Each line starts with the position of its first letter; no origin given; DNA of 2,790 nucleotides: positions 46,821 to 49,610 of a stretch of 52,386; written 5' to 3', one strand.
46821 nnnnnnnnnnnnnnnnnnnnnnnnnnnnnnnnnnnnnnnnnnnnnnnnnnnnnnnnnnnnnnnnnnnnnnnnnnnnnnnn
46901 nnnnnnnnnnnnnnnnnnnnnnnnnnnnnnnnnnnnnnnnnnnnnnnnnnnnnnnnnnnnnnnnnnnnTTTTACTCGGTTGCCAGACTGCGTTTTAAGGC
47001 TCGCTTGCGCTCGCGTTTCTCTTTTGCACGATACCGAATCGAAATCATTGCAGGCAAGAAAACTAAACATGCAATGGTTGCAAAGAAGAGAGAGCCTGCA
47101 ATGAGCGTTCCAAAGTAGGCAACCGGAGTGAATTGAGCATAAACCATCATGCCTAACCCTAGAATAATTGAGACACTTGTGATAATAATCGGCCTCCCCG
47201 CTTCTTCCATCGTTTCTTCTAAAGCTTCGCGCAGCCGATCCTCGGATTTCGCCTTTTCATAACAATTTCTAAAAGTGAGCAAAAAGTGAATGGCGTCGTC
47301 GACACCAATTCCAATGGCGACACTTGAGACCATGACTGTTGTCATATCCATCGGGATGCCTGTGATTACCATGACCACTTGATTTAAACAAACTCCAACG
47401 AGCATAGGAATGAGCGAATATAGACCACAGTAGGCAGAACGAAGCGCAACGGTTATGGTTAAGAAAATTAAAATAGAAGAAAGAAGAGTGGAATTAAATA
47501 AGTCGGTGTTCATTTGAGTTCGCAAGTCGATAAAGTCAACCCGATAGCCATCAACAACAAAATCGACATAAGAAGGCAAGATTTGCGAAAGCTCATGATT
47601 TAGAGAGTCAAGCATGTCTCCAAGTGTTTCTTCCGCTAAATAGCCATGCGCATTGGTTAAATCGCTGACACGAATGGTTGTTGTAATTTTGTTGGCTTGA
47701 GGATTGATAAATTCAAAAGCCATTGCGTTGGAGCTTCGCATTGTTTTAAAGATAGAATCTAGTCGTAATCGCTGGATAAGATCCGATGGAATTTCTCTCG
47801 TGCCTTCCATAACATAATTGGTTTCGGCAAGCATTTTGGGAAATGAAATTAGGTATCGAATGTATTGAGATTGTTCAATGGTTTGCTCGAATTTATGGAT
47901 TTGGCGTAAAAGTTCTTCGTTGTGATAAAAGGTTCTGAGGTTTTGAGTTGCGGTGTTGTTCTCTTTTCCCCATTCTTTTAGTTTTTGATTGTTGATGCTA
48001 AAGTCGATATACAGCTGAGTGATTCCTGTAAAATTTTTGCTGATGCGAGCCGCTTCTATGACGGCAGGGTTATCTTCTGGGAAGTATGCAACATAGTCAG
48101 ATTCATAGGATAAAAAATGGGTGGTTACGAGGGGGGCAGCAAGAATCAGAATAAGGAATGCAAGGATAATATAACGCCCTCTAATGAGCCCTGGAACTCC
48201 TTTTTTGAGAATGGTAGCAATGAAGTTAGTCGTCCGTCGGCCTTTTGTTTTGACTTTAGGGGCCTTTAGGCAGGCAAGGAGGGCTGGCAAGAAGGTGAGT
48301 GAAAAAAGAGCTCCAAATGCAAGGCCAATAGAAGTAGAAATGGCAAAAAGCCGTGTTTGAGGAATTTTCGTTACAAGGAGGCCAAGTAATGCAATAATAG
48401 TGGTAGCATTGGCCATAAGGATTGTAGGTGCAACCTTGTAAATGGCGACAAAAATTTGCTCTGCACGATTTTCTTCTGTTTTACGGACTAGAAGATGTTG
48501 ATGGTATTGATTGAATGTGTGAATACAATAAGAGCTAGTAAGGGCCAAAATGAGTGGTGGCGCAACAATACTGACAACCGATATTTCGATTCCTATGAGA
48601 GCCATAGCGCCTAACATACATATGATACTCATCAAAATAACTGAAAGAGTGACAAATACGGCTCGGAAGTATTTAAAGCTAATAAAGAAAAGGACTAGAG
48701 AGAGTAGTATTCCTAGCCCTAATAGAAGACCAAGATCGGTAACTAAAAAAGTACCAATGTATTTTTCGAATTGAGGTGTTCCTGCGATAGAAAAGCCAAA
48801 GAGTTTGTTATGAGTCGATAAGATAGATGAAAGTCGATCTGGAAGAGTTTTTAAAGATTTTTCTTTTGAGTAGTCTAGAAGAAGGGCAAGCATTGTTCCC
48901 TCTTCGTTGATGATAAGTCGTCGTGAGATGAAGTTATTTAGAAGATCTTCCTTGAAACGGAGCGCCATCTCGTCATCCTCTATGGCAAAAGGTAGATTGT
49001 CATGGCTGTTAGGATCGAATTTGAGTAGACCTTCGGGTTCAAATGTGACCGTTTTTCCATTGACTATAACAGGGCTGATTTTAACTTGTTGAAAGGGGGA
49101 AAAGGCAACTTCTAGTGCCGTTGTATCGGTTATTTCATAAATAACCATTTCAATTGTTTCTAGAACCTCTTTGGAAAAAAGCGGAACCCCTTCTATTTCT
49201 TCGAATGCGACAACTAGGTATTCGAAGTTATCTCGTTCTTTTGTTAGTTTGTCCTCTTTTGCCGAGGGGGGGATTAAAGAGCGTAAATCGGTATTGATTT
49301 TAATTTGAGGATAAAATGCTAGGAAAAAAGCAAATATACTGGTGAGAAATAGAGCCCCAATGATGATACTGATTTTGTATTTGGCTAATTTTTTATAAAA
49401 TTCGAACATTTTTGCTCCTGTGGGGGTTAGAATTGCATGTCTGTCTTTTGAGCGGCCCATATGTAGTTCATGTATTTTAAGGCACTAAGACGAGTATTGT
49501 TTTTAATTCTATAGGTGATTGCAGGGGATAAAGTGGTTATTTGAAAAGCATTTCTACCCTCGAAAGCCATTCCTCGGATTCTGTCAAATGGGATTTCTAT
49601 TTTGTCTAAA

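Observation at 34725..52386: Modular acyltransferase / RND-MMPL exporter / glycosyltransferase locus: candidate uncharacterised (glyco)lipid assembly and export system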

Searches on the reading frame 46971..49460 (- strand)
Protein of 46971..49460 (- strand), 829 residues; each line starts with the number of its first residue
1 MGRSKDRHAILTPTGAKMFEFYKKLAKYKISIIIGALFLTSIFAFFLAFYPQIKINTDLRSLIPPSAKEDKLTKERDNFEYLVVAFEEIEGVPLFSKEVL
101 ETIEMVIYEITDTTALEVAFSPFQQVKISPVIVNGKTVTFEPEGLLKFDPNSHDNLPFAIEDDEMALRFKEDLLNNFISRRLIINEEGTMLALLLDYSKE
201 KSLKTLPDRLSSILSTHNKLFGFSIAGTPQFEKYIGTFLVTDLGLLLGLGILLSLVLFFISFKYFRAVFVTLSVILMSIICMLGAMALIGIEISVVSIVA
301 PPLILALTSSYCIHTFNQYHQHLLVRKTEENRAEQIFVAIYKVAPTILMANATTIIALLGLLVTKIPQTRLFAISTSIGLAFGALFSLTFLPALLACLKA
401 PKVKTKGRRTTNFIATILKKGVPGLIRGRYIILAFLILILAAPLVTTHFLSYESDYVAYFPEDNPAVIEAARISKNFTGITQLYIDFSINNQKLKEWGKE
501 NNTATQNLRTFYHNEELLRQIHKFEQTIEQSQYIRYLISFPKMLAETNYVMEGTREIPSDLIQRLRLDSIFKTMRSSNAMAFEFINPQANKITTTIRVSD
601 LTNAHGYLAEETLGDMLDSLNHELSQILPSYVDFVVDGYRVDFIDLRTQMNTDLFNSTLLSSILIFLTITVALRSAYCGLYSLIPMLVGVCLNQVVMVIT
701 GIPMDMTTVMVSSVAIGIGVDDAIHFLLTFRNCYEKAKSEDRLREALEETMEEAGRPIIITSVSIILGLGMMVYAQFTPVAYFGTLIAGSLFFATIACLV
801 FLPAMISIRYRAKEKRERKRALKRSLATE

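Call 6: search_protein_families(library=pfam, proteins=[window:46971-49460:-], max_evalue=0.01)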
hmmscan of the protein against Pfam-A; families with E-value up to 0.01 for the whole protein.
window:46971-49460:- (829 aa): 5 families
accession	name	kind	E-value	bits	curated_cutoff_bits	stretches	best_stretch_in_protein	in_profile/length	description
PF03176.21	MMPL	-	2.1e-23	83.2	20.5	2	638-820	129-316/333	MMPL family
PF02460.24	Patched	-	8e-17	61.8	23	2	260-396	24-155/156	Patched SSD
PF12349.14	Sterol-sensing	-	1.9e-14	54.3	22.3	2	269-397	10-135/153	Sterol-sensing domain of SREBP cleavage-activation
PF00873.25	ACR_tran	-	1.8e-07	29.8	28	1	623-819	305-499/1021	AcrB/AcrD/AcrF family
PF02355.23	SecD_SecF_C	-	1.1e-05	25.3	20.5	1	245-396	35-184/189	Protein export membrane protein SecD/SecF, C-terminal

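Call 8: search_protein_families(library=ncbifam, proteins=[window:46971-49460:-], max_evalue=0.001)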
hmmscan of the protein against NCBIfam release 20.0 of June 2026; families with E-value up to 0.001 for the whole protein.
window:46971-49460:- (829 aa): 13 families
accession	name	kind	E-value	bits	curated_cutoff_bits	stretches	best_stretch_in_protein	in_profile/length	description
TIGR00921.1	2A067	subfamily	3.3e-50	170.9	351.9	1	223-807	174-732/733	hydrophobe/amphiphile efflux-3 (HAE3) family transporter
TIGR00833.1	actII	subfamily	9.4e-24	83.7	874.7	2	629-814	150-337/910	MMPL family RND transporter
TIGR03480.1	HpnN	hypoth_equivalog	4.3e-19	68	751.85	2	653-821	270-434/862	hopanoid biosynthesis associated RND transporter like protein HpnN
TIGR00916.1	2A0604s01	subfamily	1.4e-11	44.4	148.6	1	248-385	93-228/231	SecD/SecF family protein translocase subunit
NF052374.1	HopndTporHpnN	equivalog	5.5e-11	41.3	1100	1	656-810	276-427/858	hopanoid transporter HpnN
NF045600.2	BstA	equivalog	1.1e-06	26.9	1400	1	655-805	752-893/903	sterol transporter cytoplasmic membrane protein BstA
NF009582.0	PRK13024.1-2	equivalog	1.4e-06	26.6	723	1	249-411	669-837/859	protein translocase subunit SecDF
TIGR00914.1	2A0601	subfamily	2e-06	25.9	701.45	1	662-820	888-1046/1051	CusA/CzcA family heavy metal efflux RND transporter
TIGR00918.1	2A060602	subfamily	2.1e-06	25.7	1120.4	1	698-816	449-564/1145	transmembrane receptor Patched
NF033617.1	RND_permease_2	subfamily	4.9e-06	24.8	1250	1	622-814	303-492/1009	multidrug efflux RND transporter permease subunit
NF009580.0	PRK13023.1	equivalog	3.2e-05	22.3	1153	1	255-471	307-516/775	protein translocase subunit SecDF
NF000282.2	RND_permease_1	subfamily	0.00011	20.3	1250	1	657-817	341-503/1029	multidrug efflux RND transporter permease subunit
TIGR00966.2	transloc_SecF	equivalog_domain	0.00063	19.3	160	1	206-395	93-276/279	protein translocase subunit SecF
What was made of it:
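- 46971..49460 (-): MMPL3; together with AT3 it forms an inverted cassette lying between TPR2 and GT2. PF03176 scores 83 bits and the HAE3 model 171 bits, below cut-off (calls 6, 8).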

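Call 16: find_homologous_proteins(query=window:46971-49460:-, max_evalue=1e-10)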
Query window:46971-49460:- (829 aa): 127 proteins with E <= 1e-10 among 8000 candidates; the best 120 are listed.
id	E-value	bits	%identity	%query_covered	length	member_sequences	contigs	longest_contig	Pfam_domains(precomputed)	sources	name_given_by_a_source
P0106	0.0e+0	1802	100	100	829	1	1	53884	PF03176.22,PF12349.15,PF02460.25,PF02355.23,PF00873.26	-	-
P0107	0.0e+0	1266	70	97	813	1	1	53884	PF03176.22,PF12349.15,PF02460.25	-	-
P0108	3.2e-230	785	49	95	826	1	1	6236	PF03176.22,PF12349.15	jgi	-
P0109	6.3e-210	718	46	96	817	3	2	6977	PF03176.22,PF02460.25,PF02355.23,PF00873.26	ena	-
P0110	7.3e-210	717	46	96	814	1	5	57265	PF03176.22,PF12349.15,PF02460.25,PF02355.23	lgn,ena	-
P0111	6.8e-72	261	27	93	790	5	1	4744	PF03176.22,PF12349.15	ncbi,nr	ncbi:MAG: MMPL family transporter [Deltaproteobacteria bacterium]|nr:MMPL family transporter [Deltap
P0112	5.6e-69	252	26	91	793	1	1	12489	PF03176.22,PF12349.15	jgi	jgi:hydrophobe/amphiphile efflux-3 (HAE3) family protein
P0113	1.4e-66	244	28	87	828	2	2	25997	PF03176.22,PF12349.15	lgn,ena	-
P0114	3.9e-45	173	26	91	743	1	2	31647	PF03176.22,PF02460.25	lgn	-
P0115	4.4e-32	130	22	93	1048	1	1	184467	PF03176.22,PF12349.15,PF02460.25,PF17131.12,PF00873.26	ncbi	-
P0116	1.5e-30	125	24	72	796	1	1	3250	PF03176.22,PF12349.15,PF02460.25,PF00873.26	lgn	-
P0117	1.2e-29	122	23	76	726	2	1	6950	PF03176.22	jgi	jgi:hypothetical protein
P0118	5.8e-29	119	22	74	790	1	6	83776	PF03176.22,PF12349.15,PF02460.25,PF00873.26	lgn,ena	-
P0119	9.9e-29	118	34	23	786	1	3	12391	PF03176.22,PF12349.15,PF02460.25,PF02355.23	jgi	jgi:predicted RND superfamily exporter protein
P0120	1.1e-28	118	21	93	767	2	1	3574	PF03176.22,PF12349.15,PF02460.25,PF00873.26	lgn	-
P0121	1.9e-28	117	22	92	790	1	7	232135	PF03176.22,PF12349.15,PF02460.25,PF00873.26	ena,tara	tara:strand:- start:20901 stop:23273 length:2373 start_codon:yes stop_codon:yes gene_type:complete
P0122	5.2e-28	116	21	74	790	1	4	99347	PF03176.22,PF12349.15,PF02460.25,PF00873.26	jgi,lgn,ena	-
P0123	3.3e-27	113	21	38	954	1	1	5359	PF03176.22,PF00873.26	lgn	-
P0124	4.1e-27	113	24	71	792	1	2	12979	PF03176.22,PF02355.23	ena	-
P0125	5.0e-27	113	23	78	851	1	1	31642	PF03176.22,PF12349.15,PF02460.25,PF00873.26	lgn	-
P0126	8.4e-27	112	22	77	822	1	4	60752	PF03176.22,PF02355.23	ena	-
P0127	1.2e-26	112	23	72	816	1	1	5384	PF03176.22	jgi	-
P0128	2.9e-26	110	24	66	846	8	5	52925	PF03176.22,PF02355.23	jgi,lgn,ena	jgi:Predicted exporters of the RND superfamily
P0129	3.5e-26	110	23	96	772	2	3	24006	PF03176.22,PF12349.15,PF02460.25,PF00873.26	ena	-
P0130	4.8e-26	110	21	77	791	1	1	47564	PF03176.22,PF12349.15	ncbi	-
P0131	7.0e-26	109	25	65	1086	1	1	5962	PF03176.22,PF12349.15,PF02460.25,PF00027.36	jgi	jgi:predicted RND superfamily exporter protein/CRP-like cAMP-binding protein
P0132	2.1e-25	107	24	70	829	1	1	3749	PF03176.22,PF12349.15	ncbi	-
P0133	2.6e-25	107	22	72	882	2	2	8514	PF03176.22,PF12349.15,PF02460.25,PF00873.26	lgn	-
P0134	5.5e-25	106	25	66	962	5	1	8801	PF03176.22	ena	-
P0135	6.0e-25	106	24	70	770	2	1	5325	PF03176.22,PF12349.15,PF02355.23,PF00873.26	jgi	jgi:uncharacterized protein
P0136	1.1e-24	105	22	92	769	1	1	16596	PF03176.22,PF12349.15,PF02460.25,PF00873.26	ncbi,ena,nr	ncbi:MAG: efflux RND transporter permease subunit [Ketobacteraceae bacterium]|nr:efflux RND transpor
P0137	1.3e-24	105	22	77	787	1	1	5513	PF03176.22,PF12349.15,PF02460.25,PF00873.26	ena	-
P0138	2.3e-24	104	24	77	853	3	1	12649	PF03176.22,PF12349.15,PF02460.25,PF00873.26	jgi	jgi:predicted RND superfamily exporter protein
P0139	3.5e-24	103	21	94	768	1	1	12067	PF03176.22,PF12349.15,PF02460.25,PF00873.26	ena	-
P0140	3.6e-24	103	20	76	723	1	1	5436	PF03176.22,PF02355.23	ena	-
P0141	3.9e-24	103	23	72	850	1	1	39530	PF03176.22,PF12349.15,PF02460.25,PF00873.26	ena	-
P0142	4.0e-24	103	20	76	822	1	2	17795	PF03176.22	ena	-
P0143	8.1e-24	102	32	18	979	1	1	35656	PF03176.22,PF12349.15,PF02460.25,PF02355.23,PF00873.26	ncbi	-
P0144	1.8e-23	101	23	72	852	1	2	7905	PF03176.22,PF12349.15,PF02460.25,PF00873.26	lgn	-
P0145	2.5e-23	101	22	69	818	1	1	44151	PF03176.22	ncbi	-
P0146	8.2e-23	99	22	69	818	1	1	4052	PF03176.22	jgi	-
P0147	1.1e-22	99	22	71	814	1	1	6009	PF03176.22,PF12349.15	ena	-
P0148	1.3e-22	98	22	69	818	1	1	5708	PF03176.22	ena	-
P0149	1.4e-22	98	22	69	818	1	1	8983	PF03176.22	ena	-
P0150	2.0e-22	98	22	69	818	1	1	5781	PF03176.22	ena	-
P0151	2.0e-22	98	22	69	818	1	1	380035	PF03176.22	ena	-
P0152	2.2e-22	97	20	77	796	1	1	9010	PF03176.22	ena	-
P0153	2.3e-22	97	23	66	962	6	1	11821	PF03176.22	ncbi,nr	ncbi:MAG: MMPL family transporter [Planctomycetaceae bacterium]|nr:MMPL family transporter [Planctom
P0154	2.4e-22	97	23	66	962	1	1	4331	PF03176.22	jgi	-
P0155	3.0e-22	97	22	63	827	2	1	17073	PF03176.22,PF12349.15,PF02460.25,PF00873.26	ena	-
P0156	3.2e-22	97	22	69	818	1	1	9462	PF03176.22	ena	-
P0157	3.9e-22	97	24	66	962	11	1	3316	PF03176.22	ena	-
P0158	4.8e-22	96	32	18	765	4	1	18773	PF03176.22,PF12349.15,PF02460.25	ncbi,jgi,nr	ncbi:MAG: MMPL family transporter [FCB group bacterium]|nr:MMPL family transporter [FCB group bacter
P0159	6.0e-22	96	21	78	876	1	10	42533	PF03176.22,PF12349.15,PF02460.25,PF00873.26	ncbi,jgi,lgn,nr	ncbi:MAG: MMPL family transporter [Nitrospira sp.]|nr:RND transporter [Candidatus Manganitrophaceae 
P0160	6.5e-22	96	24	66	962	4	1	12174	PF03176.22,PF00873.26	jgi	-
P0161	6.6e-22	96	19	77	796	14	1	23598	PF03176.22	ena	-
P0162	7.9e-22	96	22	69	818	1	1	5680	PF03176.22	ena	-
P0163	9.2e-22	95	23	76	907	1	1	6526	PF03176.22,PF12349.15,PF00027.36,PF00873.26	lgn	-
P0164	9.8e-22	95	23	29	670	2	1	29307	PF03176.22,PF12349.15,PF02460.25,PF00873.26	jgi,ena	-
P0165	1.2e-21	95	22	69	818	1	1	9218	PF03176.22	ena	-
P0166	1.7e-21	95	21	97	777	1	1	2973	PF03176.22,PF12349.15,PF02460.25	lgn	-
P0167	1.7e-21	95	22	69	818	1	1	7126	PF03176.22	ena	-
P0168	1.8e-21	94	22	69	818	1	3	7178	PF03176.22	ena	-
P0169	2.1e-21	94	23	66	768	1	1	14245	PF03176.22,PF12349.15,PF02460.25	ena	-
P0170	4.2e-21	93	23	81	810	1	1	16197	PF03176.22,PF12349.15,PF02460.25,PF00873.26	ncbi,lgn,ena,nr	ncbi:MAG: MMPL family transporter [Planctomycetes bacterium]|nr:MMPL family transporter [Planctomyce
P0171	4.9e-21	93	23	89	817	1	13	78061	PF03176.22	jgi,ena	jgi:predicted RND superfamily exporter protein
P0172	6.2e-21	93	22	51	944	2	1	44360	PF03176.22,PF12349.15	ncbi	ncbi:MAG: efflux RND transporter permease subunit [Myxococcota bacterium]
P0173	1.6e-20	91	23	66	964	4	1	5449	PF03176.22,PF00873.26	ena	-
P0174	1.8e-20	91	24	67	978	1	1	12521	PF03176.22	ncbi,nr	ncbi:MAG: MMPL family transporter [Planctomycetaceae bacterium]|nr:MMPL family transporter [Planctom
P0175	4.0e-20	90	23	26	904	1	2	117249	PF03176.22,PF02460.25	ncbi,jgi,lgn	jgi:predicted RND superfamily exporter protein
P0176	4.3e-20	90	23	69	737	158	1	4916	PF03176.22,PF12349.15,PF02460.25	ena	-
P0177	4.6e-20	90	22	66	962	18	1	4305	PF03176.22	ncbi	ncbi:MAG: MMPL family transporter [Planctomycetota bacterium]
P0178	5.1e-20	90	22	63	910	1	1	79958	PF03176.22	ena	-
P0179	6.8e-20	89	23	66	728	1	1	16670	PF03176.22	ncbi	-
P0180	1.3e-19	88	26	25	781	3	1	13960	PF03176.22,PF12349.15,PF02460.25,PF02355.23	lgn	-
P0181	2.8e-19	87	22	63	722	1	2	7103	PF03176.22,PF12349.15,PF02460.25,PF00873.26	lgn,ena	-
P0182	3.4e-19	87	22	67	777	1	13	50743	PF03176.22,PF12349.15,PF02460.25,PF00873.26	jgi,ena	jgi:uncharacterized protein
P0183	3.7e-19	87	24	68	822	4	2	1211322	PF03176.22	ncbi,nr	ncbi:MAG: MMPL family transporter [Pelagibacteraceae bacterium]|nr:MMPL family transporter [Pelagiba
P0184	6.5e-19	86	21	70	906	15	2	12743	PF03176.22,PF12349.15,PF02460.25,PF00027.36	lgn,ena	-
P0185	8.3e-19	86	21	89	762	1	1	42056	PF03176.22,PF12349.15,PF02460.25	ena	-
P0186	1.6e-18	85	26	19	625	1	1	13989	PF03176.22,PF12349.15,PF02460.25,PF00873.26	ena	-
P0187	2.6e-18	84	21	67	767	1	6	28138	PF03176.22,PF12349.15,PF02460.25,PF00873.26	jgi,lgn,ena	-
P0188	5.3e-18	83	24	28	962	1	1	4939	PF03176.22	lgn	-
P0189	1.1e-17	82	22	72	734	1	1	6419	PF03176.22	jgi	jgi:predicted RND superfamily exporter protein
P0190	1.1e-17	82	24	69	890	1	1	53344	PF03176.22,PF12349.15,PF02460.25,PF00873.26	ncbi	-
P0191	1.5e-17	82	23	67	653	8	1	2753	PF03176.22,PF12349.15,PF00873.26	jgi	jgi:predicted RND superfamily exporter protein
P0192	1.8e-17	81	22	65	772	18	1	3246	PF03176.22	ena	-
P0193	5.8e-17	80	22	64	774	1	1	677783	PF03176.22,PF00873.26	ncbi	ncbi:MAG: MMPL family transporter [Halioglobus sp.]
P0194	1.4e-16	78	20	56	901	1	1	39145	PF03176.22,PF12349.15,PF02460.25,PF00873.26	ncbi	-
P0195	2.0e-16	78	21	65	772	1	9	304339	PF03176.22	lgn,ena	-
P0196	4.1e-16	77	20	72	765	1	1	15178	PF03176.22,PF12349.15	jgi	-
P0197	9.0e-16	76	27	18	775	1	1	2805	PF03176.22,PF12349.15,PF02460.25,PF02355.23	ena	-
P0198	9.1e-16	76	21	65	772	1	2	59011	PF03176.22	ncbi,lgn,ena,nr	ncbi:MAG: MMPL family transporter [Halioglobus sp.]|nr:MMPL family transporter [Halioglobus sp.]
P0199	1.2e-15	75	21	72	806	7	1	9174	PF03176.22,PF12349.15,PF02460.25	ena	-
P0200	1.5e-15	75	21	63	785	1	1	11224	PF03176.22,PF12349.15,PF02460.25,PF00873.26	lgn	-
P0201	1.6e-15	75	21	72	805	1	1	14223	PF03176.22,PF12349.15,PF02460.25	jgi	jgi:predicted RND superfamily exporter protein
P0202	2.7e-15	74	22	67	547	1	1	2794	PF03176.22,PF12349.15,PF02460.25,PF00873.26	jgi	jgi:hypothetical protein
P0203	5.7e-15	73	22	30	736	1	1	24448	PF03176.22,PF12349.15,PF02460.25,PF02355.23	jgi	jgi:predicted RND superfamily exporter protein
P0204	6.8e-15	73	35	14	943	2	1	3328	PF03176.22,PF02460.25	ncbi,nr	ncbi:TPA: hypothetical protein EYP12_06055 [Candidatus Bipolaricaulota bacterium]|nr:hypothetical pr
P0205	3.8e-14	70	18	96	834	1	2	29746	PF03176.22,PF12349.15,PF02460.25,PF00873.26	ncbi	-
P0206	5.8e-14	70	20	77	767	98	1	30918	PF03176.22,PF02460.25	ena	-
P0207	8.8e-14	69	28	25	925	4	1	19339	PF03176.22,PF12349.15,PF02460.25,PF02355.23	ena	-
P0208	1.6e-13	68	21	95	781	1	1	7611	PF03176.22,PF12349.15,PF02460.25,PF02355.23,PF00873.26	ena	-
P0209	2.5e-13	68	23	30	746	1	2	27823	PF03176.22,PF02460.25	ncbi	ncbi:RND family transporter [Gemmatimonadota bacterium]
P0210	5.7e-13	66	20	55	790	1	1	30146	PF03176.22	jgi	jgi:uncharacterized protein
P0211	7.8e-13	66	23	16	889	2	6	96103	PF03176.22,PF12349.15,PF02460.25,PF02355.23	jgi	jgi:predicted RND superfamily exporter protein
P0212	9.3e-13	66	23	18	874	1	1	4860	PF03176.22,PF02355.23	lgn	-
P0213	9.5e-13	66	21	61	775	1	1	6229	PF03176.22,PF12349.15,PF02460.25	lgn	-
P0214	1.5e-12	65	28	20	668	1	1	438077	PF03176.22,PF12349.15,PF02460.25,PF02355.23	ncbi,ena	-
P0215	1.6e-12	65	26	24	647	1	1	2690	PF03176.22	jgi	-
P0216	3.2e-12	64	25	19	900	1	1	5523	PF03176.22,PF12349.15,PF02460.25,PF02355.23,PF00873.26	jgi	jgi:predicted RND superfamily exporter protein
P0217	3.4e-12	64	20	91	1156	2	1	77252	PF03176.22,PF12349.15,PF13649.13,PF12147.15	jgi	jgi:predicted RND superfamily exporter protein/SAM-dependent methyltransferase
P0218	4.0e-12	64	20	68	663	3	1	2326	PF03176.22,PF12349.15,PF02460.25,PF02355.23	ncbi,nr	ncbi:MMPL family transporter, partial [bacterium]|nr:MMPL family transporter [bacterium]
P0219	5.1e-12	63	22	64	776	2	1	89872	PF03176.22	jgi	-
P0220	5.4e-12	63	20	68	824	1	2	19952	PF03176.22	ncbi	-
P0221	6.0e-12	63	23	66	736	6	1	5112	PF03176.22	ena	-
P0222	6.3e-12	63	23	69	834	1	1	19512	PF03176.22,PF02355.23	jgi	-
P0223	1.3e-11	62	21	91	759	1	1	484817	PF03176.22,PF00873.26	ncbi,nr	ncbi:hypothetical protein ASC68_15390 [Devosia sp. Root105]|nr:hypothetical protein ASC68_15390 [Dev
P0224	1.5e-11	62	21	91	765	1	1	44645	PF03176.22,PF00873.26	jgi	-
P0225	2.9e-11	61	21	93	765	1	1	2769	PF03176.22,PF12349.15,PF02460.25,PF00873.26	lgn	-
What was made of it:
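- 46971..49460 (-): The closest relatives are only 46-49% identical (call 16).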

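Call 17: find_encoding_contigs(protein=P0110, flank=10000, max_places=3)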
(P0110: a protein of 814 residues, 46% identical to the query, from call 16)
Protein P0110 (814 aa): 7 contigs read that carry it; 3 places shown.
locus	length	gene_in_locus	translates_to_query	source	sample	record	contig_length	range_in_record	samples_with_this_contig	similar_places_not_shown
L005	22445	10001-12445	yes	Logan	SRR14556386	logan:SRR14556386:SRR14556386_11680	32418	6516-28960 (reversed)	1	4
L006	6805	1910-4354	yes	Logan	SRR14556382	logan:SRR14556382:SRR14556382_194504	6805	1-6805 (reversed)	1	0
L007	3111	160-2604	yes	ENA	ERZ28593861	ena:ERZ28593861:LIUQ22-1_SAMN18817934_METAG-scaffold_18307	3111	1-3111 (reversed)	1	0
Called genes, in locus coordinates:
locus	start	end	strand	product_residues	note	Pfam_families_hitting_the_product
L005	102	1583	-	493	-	PF01546:Peptidase_M20, PF07687:M20_dimer (weak)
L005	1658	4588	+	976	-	-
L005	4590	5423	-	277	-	PF02511:Thy1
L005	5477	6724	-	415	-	-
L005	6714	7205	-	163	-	-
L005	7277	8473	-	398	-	PF13145:Rotamase_2, PF13616:Rotamase_3 (weak), PF00639:Rotamase (weak)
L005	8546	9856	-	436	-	PF14821:Thr_synth_N (faint), PF00291:PALP, PF24857:THR4_C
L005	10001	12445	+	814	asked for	PF03176:MMPL, PF02460:Patched (faint), PF12349:Sterol-sensing (faint), PF03176:MMPL, PF02355:SecD_SecF_C (weak)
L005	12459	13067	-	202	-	PF00702:Hydrolase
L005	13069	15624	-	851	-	PF13646:HEAT_2 (faint), PF02985:HEAT (faint)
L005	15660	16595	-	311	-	PF12146:Hydrolase_4, PF00561:Abhydrolase_1, PF12697:Abhydrolase_6, PF20408:Abhydrolase_11 (faint), PF00326:Peptidase_S9 (faint)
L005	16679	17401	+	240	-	PF04452:Methyltrans_RNA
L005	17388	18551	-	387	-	PF00438:S-AdoMet_synt_N, PF02772:S-AdoMet_synt_M, PF02773:S-AdoMet_synt_C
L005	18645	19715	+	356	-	PF00953:Glycos_transf_4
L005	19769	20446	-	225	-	PF14804:Jag_N, PF13083:KH_KhpA-B, PF01424:R3H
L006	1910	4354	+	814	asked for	PF03176:MMPL, PF02460:Patched (faint), PF12349:Sterol-sensing (faint), PF03176:MMPL, PF02355:SecD_SecF_C (weak)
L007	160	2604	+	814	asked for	PF03176:MMPL, PF02460:Patched (faint), PF12349:Sterol-sensing (faint), PF03176:MMPL, PF02355:SecD_SecF_C (weak)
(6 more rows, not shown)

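Call 18: find_encoding_contigs(protein=P0109, flank=10000, max_places=2)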
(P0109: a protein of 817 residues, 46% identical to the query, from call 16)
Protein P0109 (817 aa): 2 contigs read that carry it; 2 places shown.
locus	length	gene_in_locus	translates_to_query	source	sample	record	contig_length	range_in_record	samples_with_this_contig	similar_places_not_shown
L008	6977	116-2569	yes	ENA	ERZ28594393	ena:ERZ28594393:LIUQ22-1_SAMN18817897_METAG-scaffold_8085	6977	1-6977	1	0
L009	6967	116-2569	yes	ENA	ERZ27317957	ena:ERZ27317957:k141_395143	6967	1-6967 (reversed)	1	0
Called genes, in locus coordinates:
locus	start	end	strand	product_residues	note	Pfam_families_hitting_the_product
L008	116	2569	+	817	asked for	PF03176:MMPL, PF02460:Patched (faint), PF03176:MMPL, PF00873:ACR_tran (weak), PF02355:SecD_SecF_C (weak)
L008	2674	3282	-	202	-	PF00702:Hydrolase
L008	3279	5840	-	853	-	PF13646:HEAT_2 (faint), PF02985:HEAT (faint)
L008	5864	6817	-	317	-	PF12146:Hydrolase_4, PF00561:Abhydrolase_1, PF12697:Abhydrolase_6, PF00326:Peptidase_S9 (faint)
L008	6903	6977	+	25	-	?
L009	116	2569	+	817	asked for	PF03176:MMPL, PF02460:Patched (faint), PF03176:MMPL, PF00873:ACR_tran (weak), PF02355:SecD_SecF_C (weak)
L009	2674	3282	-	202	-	PF00702:Hydrolase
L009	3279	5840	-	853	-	PF13646:HEAT_2 (faint), PF02985:HEAT (faint)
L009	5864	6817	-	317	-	PF12146:Hydrolase_4, PF00561:Abhydrolase_1, PF12697:Abhydrolase_6, PF00326:Peptidase_S9 (faint)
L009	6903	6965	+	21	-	?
